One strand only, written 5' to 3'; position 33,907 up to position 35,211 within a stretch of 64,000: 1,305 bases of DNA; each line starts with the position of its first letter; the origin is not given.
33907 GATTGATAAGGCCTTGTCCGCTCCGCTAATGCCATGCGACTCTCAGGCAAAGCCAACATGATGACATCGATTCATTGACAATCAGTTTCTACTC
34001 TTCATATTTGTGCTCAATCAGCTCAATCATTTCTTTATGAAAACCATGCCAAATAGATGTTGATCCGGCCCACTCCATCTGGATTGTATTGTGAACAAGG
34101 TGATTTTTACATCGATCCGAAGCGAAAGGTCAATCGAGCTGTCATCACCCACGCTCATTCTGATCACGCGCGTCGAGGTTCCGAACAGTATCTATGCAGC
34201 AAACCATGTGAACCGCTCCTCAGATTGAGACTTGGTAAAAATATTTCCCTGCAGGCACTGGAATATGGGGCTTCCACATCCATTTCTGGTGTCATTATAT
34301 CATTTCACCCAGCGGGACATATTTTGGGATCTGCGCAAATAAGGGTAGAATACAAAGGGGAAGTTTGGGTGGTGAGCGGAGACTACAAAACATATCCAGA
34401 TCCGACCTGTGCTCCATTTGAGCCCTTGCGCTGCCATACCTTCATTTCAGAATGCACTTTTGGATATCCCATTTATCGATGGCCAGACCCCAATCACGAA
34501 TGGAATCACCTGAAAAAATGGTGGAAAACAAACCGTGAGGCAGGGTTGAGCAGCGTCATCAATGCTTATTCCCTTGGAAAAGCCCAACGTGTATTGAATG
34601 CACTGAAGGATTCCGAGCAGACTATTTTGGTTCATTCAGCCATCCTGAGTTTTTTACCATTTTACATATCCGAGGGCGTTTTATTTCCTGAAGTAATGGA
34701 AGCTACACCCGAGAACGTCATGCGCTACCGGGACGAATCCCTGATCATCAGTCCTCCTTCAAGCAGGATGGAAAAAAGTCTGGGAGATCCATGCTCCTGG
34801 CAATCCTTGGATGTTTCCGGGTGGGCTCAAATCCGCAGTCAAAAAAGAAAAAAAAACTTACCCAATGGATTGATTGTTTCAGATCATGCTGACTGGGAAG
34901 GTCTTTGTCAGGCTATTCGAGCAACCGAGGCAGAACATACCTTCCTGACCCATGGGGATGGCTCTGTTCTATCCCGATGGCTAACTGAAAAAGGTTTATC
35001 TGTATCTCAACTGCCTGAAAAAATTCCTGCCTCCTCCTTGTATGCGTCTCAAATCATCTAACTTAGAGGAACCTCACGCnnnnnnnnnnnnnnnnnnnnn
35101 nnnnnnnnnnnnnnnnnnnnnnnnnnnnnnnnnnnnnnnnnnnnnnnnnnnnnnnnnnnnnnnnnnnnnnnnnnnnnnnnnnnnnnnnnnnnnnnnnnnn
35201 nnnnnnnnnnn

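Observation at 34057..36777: Ligase-associated damage-response module reduced to two genes, with an ATP-dependent DNA ligase homologue lacking its adenylation lysine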

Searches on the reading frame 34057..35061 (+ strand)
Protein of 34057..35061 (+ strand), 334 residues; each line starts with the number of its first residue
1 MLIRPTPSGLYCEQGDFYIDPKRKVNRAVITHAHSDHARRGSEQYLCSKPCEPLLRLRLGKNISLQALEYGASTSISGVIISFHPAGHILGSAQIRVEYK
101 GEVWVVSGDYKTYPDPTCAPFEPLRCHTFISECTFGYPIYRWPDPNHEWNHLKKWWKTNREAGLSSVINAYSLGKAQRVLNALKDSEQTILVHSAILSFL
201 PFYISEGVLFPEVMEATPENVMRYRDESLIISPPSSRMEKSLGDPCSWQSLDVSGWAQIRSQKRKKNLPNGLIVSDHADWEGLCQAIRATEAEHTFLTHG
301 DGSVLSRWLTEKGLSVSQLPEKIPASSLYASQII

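Call 3: search_protein_families(library=pfam, proteins=[window:34057-35061:+], max_evalue=1)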
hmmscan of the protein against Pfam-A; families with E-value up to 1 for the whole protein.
window:34057-35061:+ (334 aa): 3 families
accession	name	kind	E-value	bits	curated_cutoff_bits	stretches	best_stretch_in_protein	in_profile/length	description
PF07521.17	RMMBL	-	0.0023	18.3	21.6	1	274-307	14-50/63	Zn-dependent metallo-hydrolase RNA specificity domain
PF00753.33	Lactamase_B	-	0.0038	17.6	22.7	1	23-38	42-57/196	Metallo-beta-lactamase superfamily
PF12706.13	Lactamase_B_2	-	0.0048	17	27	1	23-116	29-149/200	Beta-lactamase superfamily domain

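Call 4: search_protein_families(library=ncbifam, proteins=[window:34057-35061:+], max_evalue=1)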
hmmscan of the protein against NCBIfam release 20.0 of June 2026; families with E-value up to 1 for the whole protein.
window:34057-35061:+ (334 aa): 4 families
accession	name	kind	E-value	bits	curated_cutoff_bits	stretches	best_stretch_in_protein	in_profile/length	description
TIGR04122.1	Xnuc_lig_assoc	equivalog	5.9e-122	406.6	325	1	2-319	1-319/326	ligase-associated DNA damage response exonuclease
TIGR03675.1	arCOG00543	equivalog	4.7e-09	35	580.2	1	67-190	301-429/631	beta-CASP ribonuclease aCPSF1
NF045584.1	cas14_MBL_CASP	equivalog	3.1e-07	29.1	800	1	67-192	126-249/612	type VII CRISPR-associated protein Cas14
NF041257.1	GntH_guanitoxin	equivalog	0.23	10.3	333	0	78-118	163-202/374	guanitoxin biosynthesis MBL fold metallo-hydrolase GntH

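Call 35: find_homologous_proteins(query=window:34057-35061:+)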
Query window:34057-35061:+ (334 aa): 8000 proteins with E <= 0.001 among 8000 candidates; the best 120 are listed.
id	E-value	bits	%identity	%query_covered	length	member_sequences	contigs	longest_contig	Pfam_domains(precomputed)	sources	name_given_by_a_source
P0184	9.5e-210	714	91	100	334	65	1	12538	-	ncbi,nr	ncbi:MAG TPA: ligase-associated DNA damage response exonuclease [Verrucomicrobiales bacterium]|nr:li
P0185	4.0e-177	606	79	98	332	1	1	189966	-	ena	-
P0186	6.2e-171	586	76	98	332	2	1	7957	-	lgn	-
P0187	4.7e-170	583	75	96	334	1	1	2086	-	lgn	-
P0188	8.2e-159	546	71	98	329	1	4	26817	-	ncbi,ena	-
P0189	1.1e-157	542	77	89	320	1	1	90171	-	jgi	jgi:putative mRNA 3-end processing factor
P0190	1.5e-153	529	69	96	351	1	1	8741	PF00753.34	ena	-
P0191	8.9e-151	520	67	96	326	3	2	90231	-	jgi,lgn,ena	jgi:putative mRNA 3-end processing factor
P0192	1.4e-145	503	63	96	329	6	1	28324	-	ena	-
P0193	1.7e-145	502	64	96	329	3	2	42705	-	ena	-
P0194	3.0e-142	492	62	96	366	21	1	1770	-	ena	-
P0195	9.4e-142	490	63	96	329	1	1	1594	-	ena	-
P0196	7.4e-141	487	64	96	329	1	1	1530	-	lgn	-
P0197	3.1e-135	469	61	96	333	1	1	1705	PF00753.34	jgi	-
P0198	2.7e-131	456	75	77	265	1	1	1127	-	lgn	-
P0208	5.8e-104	366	52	95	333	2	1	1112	-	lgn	-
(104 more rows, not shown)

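Call 40: find_related_loci(query=A3, collection=genome_contigs, flank=10000)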
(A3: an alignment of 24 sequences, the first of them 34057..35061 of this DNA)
Query A3 (334 aa) in genome_contigs; peptide patterns used: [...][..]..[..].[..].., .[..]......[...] (x = any residue, [..] = any of these).
600 stretches matched a pattern (row limit reached: there are more); 458 encode a relative of the query (tblastn E <= 1e-3); the best 80 are kept; 80 distinct loci.
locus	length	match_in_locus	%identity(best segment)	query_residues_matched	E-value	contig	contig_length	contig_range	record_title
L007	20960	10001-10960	49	2-321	1e-105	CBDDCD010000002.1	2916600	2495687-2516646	MAG: Candidatus Moanabacter sp. isolate 2850a97a-5ae3-46e8-bb4b-bf19cc2112fb genome assembly, contig: contig_2, whole ge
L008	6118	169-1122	50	2-319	1e-105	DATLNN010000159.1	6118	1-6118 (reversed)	MAG TPA_asm: Pyrinomonadaceae bacterium isolate SMAG_U13801 k141_2835617, whole genome shotgun sequence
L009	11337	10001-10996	48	2-333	2e-101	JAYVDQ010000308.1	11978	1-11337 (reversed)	MAG: Chloracidobacterium sp. isolate GL34_DN_metabinner_36_sub GL34_DN_metabinner_36_sub_307, whole genome shotgun seque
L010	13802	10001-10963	48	2-319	2e-96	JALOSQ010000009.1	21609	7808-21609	MAG: Ideonella sp. isolate Prado211 scaffold_3268, whole genome shotgun sequence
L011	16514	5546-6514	47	1-323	2e-96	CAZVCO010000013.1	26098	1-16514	MAG TPA_asm: uncultured Verrucomicrobiota bacterium isolate binchicken_co405_28 genome assembly, contig: NODE_2643_lengt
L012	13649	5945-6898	49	2-319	6e-96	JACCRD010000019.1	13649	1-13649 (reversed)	MAG: Acidobacteria bacterium isolate MGR_bin13 SD2897-2912_k127_8373238, whole genome shotgun sequence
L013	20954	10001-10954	48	2-319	6e-96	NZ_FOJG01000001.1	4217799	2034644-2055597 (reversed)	Chitinophaga arvensicola strain DSM 3695, whole genome shotgun sequence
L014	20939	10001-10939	49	2-314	2e-95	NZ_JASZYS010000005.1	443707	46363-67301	Variovorax davisae strain J22P271 L64593_5, whole genome shotgun sequence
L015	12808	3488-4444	48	2-319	1e-95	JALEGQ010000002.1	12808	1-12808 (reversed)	MAG: bacterium isolate CC_bin8 k97_2173, whole genome shotgun sequence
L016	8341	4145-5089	48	2-316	2e-95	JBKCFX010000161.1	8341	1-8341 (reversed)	MAG: Bacteroidia bacterium isolate samp_510_concoct_1045 samp_510_464960, whole genome shotgun sequence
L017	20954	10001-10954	47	2-319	7e-95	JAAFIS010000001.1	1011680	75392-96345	MAG: Betaproteobacteria bacterium isolate bin60.metabat.ball.085 WN_Betaproteobacteria_4_scaffold_1, whole genome shotgu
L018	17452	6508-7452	47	2-317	2e-94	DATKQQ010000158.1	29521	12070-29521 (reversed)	MAG TPA_asm: Hanamia sp. isolate SMAG_U14006 k141_712905, whole genome shotgun sequence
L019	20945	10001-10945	47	2-314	3e-94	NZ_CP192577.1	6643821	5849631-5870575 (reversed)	Roseateles chitinivorans strain P36 chromosome, complete genome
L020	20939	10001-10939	46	2-315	1e-93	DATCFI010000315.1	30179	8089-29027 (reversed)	MAG TPA_asm: Hanamia sp. isolate SMAG_U7776 k141_447230, whole genome shotgun sequence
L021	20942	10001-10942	43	1-314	1e-93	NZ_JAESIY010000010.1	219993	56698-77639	Fulvivirga sediminis strain 2943 scaffold10, whole genome shotgun sequence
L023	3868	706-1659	47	2-321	1e-94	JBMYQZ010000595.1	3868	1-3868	MAG: Limisphaerales bacterium isolate ME_XS_2303_bin_8 ME_XS_2303_bin_8_734, whole genome shotgun sequence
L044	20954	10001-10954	47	2-319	8e-91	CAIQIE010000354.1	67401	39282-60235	MAG: uncultured Planctomycetaceae bacterium isolate ErkenSummer_bin-6500 genome assembly, contig: bin-6500:354/446, whol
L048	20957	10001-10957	45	2-319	4e-91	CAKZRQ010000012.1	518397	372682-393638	MAG TPA_asm: uncultured Cyclobacteriaceae bacterium isolate ERR2094171_bin.30_CONCOCT_v1.1_MAG genome assembly, contig:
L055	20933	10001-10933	46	2-312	2e-90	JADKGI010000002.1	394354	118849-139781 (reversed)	MAG: Saprospiraceae bacterium isolate Ribe_18-Q3-R11-54_BATAC.612 tig00001404-10-3950270, whole genome shotgun sequence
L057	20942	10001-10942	49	2-314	2e-90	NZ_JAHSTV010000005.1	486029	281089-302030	Pseudomonas farris strain SWRI79 5, whole genome shotgun sequence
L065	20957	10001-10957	46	2-319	3e-89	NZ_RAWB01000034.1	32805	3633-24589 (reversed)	Corallococcus llansteffanensis strain CA051B NODE_34_32805_cov_14.1428, whole genome shotgun sequence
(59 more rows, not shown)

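Call 47: search_protein_families(library=ncbifam, proteins=[L065:12579-15137:+, L065:15107-15760:+, L048:9318-9977:+, L044:7935-9941:+, L055:11011-12462:+, L023:1623-3143:+, L057:11023-12711:+], max_evalue=0.001)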
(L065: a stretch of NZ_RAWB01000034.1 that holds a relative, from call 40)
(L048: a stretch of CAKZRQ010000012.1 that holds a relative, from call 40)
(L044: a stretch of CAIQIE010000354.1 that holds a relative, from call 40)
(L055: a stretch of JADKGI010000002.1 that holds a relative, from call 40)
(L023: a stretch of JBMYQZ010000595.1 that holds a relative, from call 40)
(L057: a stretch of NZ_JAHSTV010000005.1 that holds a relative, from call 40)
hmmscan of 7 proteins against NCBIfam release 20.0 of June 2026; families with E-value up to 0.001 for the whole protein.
L065:12579-15137:+ (852 aa): 23 families
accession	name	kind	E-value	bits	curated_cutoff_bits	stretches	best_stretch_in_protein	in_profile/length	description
TIGR04121.1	DEXH_lig_assoc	equivalog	0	1112.3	850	1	48-845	2-803/804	ligase-associated DNA damage response DEXH box helicase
NF010338.0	PRK13767.1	equivalog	2.3e-123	413.2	849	1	48-843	22-862/877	ATP-dependent helicase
NF007284.0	PRK09751.1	equivalog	5.4e-68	229.4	1496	3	49-263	19-251/1538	ATP-dependent helicase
TIGR03817.1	DECH_helic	hypoth_equivalog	1.5e-25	89.6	874.1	1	48-397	24-382/742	helicase/secretion neighborhood putative DEAH-box helicase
NF002654.0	PRK02362.1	equivalog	1.1e-21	76.9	887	1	64-304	28-257/739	ATP-dependent DNA helicase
NF002251.0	PRK01172.1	equivalog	1.2e-16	60.1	891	1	57-311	20-257/674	ATP-dependent DNA helicase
NF041063.1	DpdF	equivalog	4.2e-14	52.1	550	2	70-194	154-280/813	protein DpdF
NF001308.0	PRK00254.1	equivalog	5.5e-12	44.7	1216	1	64-305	28-253/720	ATP-dependent DNA helicase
NF040935.1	helicase_Hel308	equivalog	2.3e-10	39.3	1200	1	74-237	42-190/704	ATP-dependent DNA helicase Hel308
NF008744.0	PRK11776.1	equivalog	2.1e-09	36.5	524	1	78-395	45-343/460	ATP-dependent RNA helicase DbpA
TIGR01587.1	cas3_core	equivalog_domain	2.7e-09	36.6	102.45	1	78-385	3-316/358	CRISPR-associated helicase Cas3'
NF053631.1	RNA_helic_CshA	equivalog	3.6e-09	36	646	1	64-402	26-345/434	degradosome RNA helicase CshA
NF008394.0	PRK11192.1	equivalog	5.5e-09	35.3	507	1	59-408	25-361/441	ATP-dependent RNA helicase SrmB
TIGR00614.1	recQ_fam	subfamily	1.3e-08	34.1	219.8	1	63-400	15-333/470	RecQ family ATP-dependent DNA helicase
NF041067.1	DpdJ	equivalog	3.7e-08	31.5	800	0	151-243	322-420/1482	protein DpdJ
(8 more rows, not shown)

L065:15107-15760:+ (217 aa): 2 families
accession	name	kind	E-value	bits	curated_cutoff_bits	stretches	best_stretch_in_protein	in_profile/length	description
TIGR04123.1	P_estr_lig_assc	hypoth_equivalog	3.6e-66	222.5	150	1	10-216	3-207/207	ligase-associated DNA damage response endonuclease PdeM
TIGR00024.1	SbcD_rel_arch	hypoth_equivalog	3.1e-14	53.2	115.2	1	20-200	9-187/224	putative phosphoesterase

L048:9318-9977:+ (219 aa): 0 families

L044:7935-9941:+ (668 aa): 0 families

L055:11011-12462:+ (483 aa): 12 families
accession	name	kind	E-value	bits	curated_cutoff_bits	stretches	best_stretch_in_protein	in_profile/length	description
NF006701.0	PRK09247.1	equivalog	1.6e-111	373.9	543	1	1-470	1-480/540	ATP-dependent DNA ligase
TIGR04120.1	DNA_lig_bact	equivalog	1.2e-98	331.5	400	1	2-473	1-474/526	cisplatin damage response ATP-dependent DNA ligase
TIGR02779.1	NHEJ_ligase_lig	equivalog_domain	1e-16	61.1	227.75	1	219-461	11-243/302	non-homologous end-joining DNA ligase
TIGR02776.1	NHEJ_ligase_prk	equivalog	5.4e-14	52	373.2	1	222-465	5-238/587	DNA ligase D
NF041331.1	LigA_Halo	equivalog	1.5e-10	40.3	830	1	226-462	251-488/552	ATP-dependent DNA ligase LigA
NF007210.0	PRK09632.1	equivalog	3.7e-09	35.5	989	1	205-389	478-647/781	ATP-dependent DNA ligase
NF007211.0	PRK09633.1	equivalog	7.4e-08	31.2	774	1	220-461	14-260/610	DNA ligase D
NF002868.0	PRK03180.1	equivalog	4.8e-07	28.8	641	1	118-450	95-431/509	ATP-dependent DNA ligase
NF006078.0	PRK08224.1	equivalog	9.4e-07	28.1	296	1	215-383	16-183/350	ATP-dependent DNA ligase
NF005796.0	PRK07636.1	subfamily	3e-05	23.3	337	1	219-388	15-173/275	ATP-dependent DNA ligase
NF004628.0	PRK05972.1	subfamily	0.00025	19.3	895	1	217-457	253-482/870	ATP-dependent DNA ligase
TIGR00574.1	dnl1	superfamily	0.00028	19.7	217.8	0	117-465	77-447/527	ATP-dependent DNA ligase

L023:1623-3143:+ (506 aa): 8 families
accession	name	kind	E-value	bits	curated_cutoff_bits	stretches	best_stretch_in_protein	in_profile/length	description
NF006701.0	PRK09247.1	equivalog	1.3e-92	311.5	543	2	28-287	24-282/540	ATP-dependent DNA ligase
TIGR04120.1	DNA_lig_bact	equivalog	7.2e-79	266.2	400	2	339-502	344-523/526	cisplatin damage response ATP-dependent DNA ligase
NF041331.1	LigA_Halo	equivalog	1.3e-13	50.3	830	1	400-497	442-543/552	ATP-dependent DNA ligase LigA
NF002868.0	PRK03180.1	equivalog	1.4e-10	40.5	641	1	408-502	407-503/509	ATP-dependent DNA ligase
TIGR02779.1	NHEJ_ligase_lig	equivalog_domain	4.9e-08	32.5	227.75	0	400-470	202-281/302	non-homologous end-joining DNA ligase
TIGR02776.1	NHEJ_ligase_prk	equivalog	2.5e-05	23.4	373.2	0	398-469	189-272/587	DNA ligase D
NF007210.0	PRK09632.1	equivalog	4.3e-05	22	989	1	213-441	475-718/781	ATP-dependent DNA ligase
NF007211.0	PRK09633.1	equivalog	0.00056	18.4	774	0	229-271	15-57/610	DNA ligase D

L057:11023-12711:+ (562 aa): 12 families
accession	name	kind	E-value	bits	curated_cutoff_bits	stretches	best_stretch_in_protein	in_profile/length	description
NF006701.0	PRK09247.1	equivalog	8.7e-228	757.6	543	1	1-561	1-535/540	ATP-dependent DNA ligase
TIGR04120.1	DNA_lig_bact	equivalog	1.1e-209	697.8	400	1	2-561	1-526/526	cisplatin damage response ATP-dependent DNA ligase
NF002868.0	PRK03180.1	equivalog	1.8e-45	155.6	641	1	122-561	99-506/509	ATP-dependent DNA ligase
NF041331.1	LigA_Halo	equivalog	2.7e-45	154.9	830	1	127-560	149-550/552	ATP-dependent DNA ligase LigA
TIGR00574.1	dnl1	superfamily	1.9e-34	119.3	217.8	1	132-560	91-525/527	ATP-dependent DNA ligase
TIGR02779.1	NHEJ_ligase_lig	equivalog_domain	5.7e-25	88.2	227.75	1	233-524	14-279/302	non-homologous end-joining DNA ligase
NF007210.0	PRK09632.1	equivalog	6e-24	84.3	989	1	232-501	493-722/781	ATP-dependent DNA ligase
TIGR02776.1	NHEJ_ligase_prk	equivalog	1.1e-20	74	373.2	1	232-523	3-270/587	DNA ligase D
NF006078.0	PRK08224.1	equivalog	2.7e-17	62.7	296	1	231-421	22-193/350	ATP-dependent DNA ligase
NF004628.0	PRK05972.1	subfamily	8.6e-14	50.6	895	1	204-432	234-429/870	ATP-dependent DNA ligase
NF005796.0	PRK07636.1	subfamily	3.3e-12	46.2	337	1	233-423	18-180/275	ATP-dependent DNA ligase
NF007211.0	PRK09633.1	equivalog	1.1e-08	34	774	1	232-430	15-207/610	DNA ligase D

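Call 62: search_solved_structures(query=window:34057-35061:+, max_evalue=0.01, show_alignments=1)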
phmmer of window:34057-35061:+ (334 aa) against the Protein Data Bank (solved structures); distinct sequences matched with E-value up to 0.01: 23.
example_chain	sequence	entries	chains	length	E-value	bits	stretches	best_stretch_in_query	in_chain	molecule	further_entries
2xr1_A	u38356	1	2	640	3e-09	39.4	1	68-204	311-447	CLEAVAGE AND POLYADENYLATION SPECIFICITY FACTOR 100 KD SUBUNIT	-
6i1d_A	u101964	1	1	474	1.1e-06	30.9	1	65-183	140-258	Endoribonuclease YSH1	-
7cun_K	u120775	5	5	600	1.3e-06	30.7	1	81-182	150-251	Integrator complex subunit 11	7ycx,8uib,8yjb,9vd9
7pks_k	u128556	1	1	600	1.3e-06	30.7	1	81-182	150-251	Integrator complex subunit 11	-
8r22_C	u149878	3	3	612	1.4e-06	30.6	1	81-182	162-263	Integrator complex subunit 11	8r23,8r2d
7bfp_B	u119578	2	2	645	1.6e-06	30.4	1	81-182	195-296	Integrator complex subunit 11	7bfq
8rbx_k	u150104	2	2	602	3.5e-06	29.3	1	81-182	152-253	Integrator complex subunit 11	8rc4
8rbz_k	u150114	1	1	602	3.5e-06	29.3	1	81-182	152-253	Integrator complex subunit 11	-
2ycb_A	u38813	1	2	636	4.6e-06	28.9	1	67-210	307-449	CLEAVAGE AND POLYADENYLATION SPECIFICITY FACTOR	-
6q55_A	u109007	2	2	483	2.5e-05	26.5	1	66-186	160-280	Cleavage and Polyadenylation Specificity Factor 3 (CPSF3) | Cleavage and Polyadenylation Specificity Factor 3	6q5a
2i7t_A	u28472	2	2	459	2.9e-05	26.3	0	68-185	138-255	Cleavage and polyadenylation specificity factor 73 kDa subunit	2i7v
6m8q_A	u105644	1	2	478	3.4e-05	26.1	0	68-185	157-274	Cleavage and polyadenylation specificity factor subunit 3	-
8t1q_A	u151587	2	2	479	3.4e-05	26.1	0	68-185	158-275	Cleavage and polyadenylation specificity factor subunit 3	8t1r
3ie0_A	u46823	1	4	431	3.5e-05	26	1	65-183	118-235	Ribonuclease TTHA0252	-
2dkf_A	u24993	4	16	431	3.5e-05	26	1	65-183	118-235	metallo-beta-lactamase superfamily protein | Ribonuclease TTHA0252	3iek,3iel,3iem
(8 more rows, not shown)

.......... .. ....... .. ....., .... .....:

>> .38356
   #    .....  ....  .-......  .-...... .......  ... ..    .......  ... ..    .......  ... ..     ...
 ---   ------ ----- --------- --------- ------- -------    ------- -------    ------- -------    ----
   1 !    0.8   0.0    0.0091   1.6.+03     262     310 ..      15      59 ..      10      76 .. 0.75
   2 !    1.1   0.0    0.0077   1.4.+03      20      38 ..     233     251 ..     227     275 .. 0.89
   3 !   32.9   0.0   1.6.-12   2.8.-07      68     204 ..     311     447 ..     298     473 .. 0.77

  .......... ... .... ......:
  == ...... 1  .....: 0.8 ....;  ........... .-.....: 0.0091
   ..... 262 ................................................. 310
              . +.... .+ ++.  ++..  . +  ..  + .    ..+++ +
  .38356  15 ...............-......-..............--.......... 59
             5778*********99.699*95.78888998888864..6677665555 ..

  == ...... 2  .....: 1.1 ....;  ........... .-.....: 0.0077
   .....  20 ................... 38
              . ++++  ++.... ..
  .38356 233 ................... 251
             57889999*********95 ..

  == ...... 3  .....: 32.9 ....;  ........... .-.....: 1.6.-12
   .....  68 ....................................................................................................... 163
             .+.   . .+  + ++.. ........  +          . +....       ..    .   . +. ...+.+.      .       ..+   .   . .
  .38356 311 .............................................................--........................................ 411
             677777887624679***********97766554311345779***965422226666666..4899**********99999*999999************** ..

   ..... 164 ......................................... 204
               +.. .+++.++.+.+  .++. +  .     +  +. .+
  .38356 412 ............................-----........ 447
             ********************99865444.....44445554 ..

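Call 81: search_protein_families(library=padloc, proteins=[window:34057-35061:+], max_evalue=0.01)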
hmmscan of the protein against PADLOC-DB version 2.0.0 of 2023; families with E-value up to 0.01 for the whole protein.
window:34057-35061:+ (334 aa): 0 families

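Call 84: predict_structure(alignment_id=A3)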
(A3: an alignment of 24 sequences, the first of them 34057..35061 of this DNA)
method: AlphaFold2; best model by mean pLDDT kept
length: 334 residues; sequences in the alignment: 24
mean_pLDDT: 85.4   pTM: 0.83
mean pLDDT of the five models: 85.4, 85.0, 84.8, 84.5, 82.2
residues with pLDDT >= 90: 185; 70-90: 102; 50-70: 32; < 50: 15
segments of 3 or more residues with pLDDT < 50: 323-334
pLDDT, mean of each block of 10 residues (from residue 1): 90 96 94 81 95 92 95 97 93 95 92 84 95 61 77 93 93 89 95 95 94 96 92 87 85 70 53 69 89 88 82 88 45 35
secondary structure, 60 per line:
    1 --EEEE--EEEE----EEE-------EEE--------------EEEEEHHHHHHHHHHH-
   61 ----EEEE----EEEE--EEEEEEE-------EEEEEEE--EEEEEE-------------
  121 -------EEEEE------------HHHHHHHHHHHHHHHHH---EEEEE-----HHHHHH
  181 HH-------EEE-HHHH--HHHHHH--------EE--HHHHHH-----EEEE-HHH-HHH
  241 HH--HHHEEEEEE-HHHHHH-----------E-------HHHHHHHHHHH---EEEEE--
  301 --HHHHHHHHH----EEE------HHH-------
elements in order: E3-6 E9-12 E17-19 E27-29 E44-48 H49-59 E65-68 E73-76 E79-85 E93-99 E102-107 E128-132 H145-161 E165-169 H175-182 E190-192 H194-197 H200-205 H218-223 E229-232 H238-242 E248-253 H255-260 H280-290 E294-298 H303-311 E316-318

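Call 86: fold_search(model_id=the predicted structure, library=pdb)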
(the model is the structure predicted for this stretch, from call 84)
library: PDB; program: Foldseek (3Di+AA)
matches with E <= 10: 993; with E <= 0.001: 154
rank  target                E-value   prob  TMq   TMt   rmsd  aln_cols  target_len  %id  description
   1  8t1q                  3.0e-15  1.00  0.75  0.59   5.0       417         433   15  Crystal structure of human CPSF73 catalytic segment in complex with compound 1 (released 2023-11-08)
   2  2i7v                  7.3e-15  1.00  0.73  0.57   5.4       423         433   15  Structure of Human CPSF-73 (released 2007-01-30)
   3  9nb1_H                1.4e-14  1.00  0.73  0.51   5.7       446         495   14  CRYO-EM STRUCTURE OF human U7 SNRNP WITH MUTANT LSM11 that disrupts contacts with CPSF73 (released 2026-01-21)
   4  6i1d_A                1.6e-14  1.00  0.68  0.51   6.8       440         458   15  Structure of the Ysh1-Mpe1 nuclease complex from S.cerevisiae (released 2019-02-13)
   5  9j9e_E4               2.5e-14  1.00  0.72  0.44   5.2       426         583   18  Cryo-EM structure of the type VII CRISPR-Cas14 effector complex (released 2026-03-04)
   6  8t1r                  2.6e-14  1.00  0.73  0.58   5.2       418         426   15  Crystal structure of human CPSF73 catalytic segment in complex with compound 2 (released 2023-11-08)
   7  6v4x_H                3.9e-14  1.00  0.74  0.52   5.3       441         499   14  Cryo-EM structure of an active human histone pre-mRNA 3'-end processing machinery at 3.2 Angstrom resolution (released 2020-02-19)
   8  3a4y_A                4.6e-14  1.00  0.68  0.54   5.5       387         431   19  Crystal Structure of H61A mutant TTHA0252 from Thermus thermophilus HB8 (released 2009-08-04)
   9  9nh5_H                7.6e-14  1.00  0.72  0.52   5.4       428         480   14  CRYO-EM STRUCTURE OF HUMAN U7 SNRNP WITH METHYLATED noncleavable H2A* SUBSTRATE PRE-MRNA (core region) (released 2026-01-21)
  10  2xr1_B                9.0e-14  1.00  0.74  0.42   5.9       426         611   18  DIMERIC ARCHAEAL CLEAVAGE AND POLYADENYLATION SPECIFICITY FACTOR WITH N-TERMINAL KH DOMAINS (KH-CPSF) FROM METHANOSARC (released 2010-10-06)
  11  9j9e_E2               9.5e-14  1.00  0.72  0.42   5.1       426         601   16  Cryo-EM structure of the type VII CRISPR-Cas14 effector complex (released 2026-03-04)
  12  6m8q_B                9.5e-14  1.00  0.72  0.55   6.8       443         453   14  Cleavage and Polyadenylation Specificity Factor Subunit 3 (CPSF3) in complex with NVP-LTM531 (released 2019-11-27)
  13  6m8q_A                1.1e-13  1.00  0.72  0.55   6.7       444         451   15  Cleavage and Polyadenylation Specificity Factor Subunit 3 (CPSF3) in complex with NVP-LTM531 (released 2019-11-27)
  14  3idz_A                1.3e-13  1.00  0.67  0.54   5.9       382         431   18  Crystal Structure of S378Q mutant TTHA0252 from Thermus thermophilus HB8 (released 2009-08-04)
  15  7sn8_K                1.4e-13  1.00  0.71  0.43   7.2       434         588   14  Cryo-EM structure of Drosophila Integrator cleavage module (IntS4-IntS9-IntS11) in complex with IP6 (released 2022-10-12)
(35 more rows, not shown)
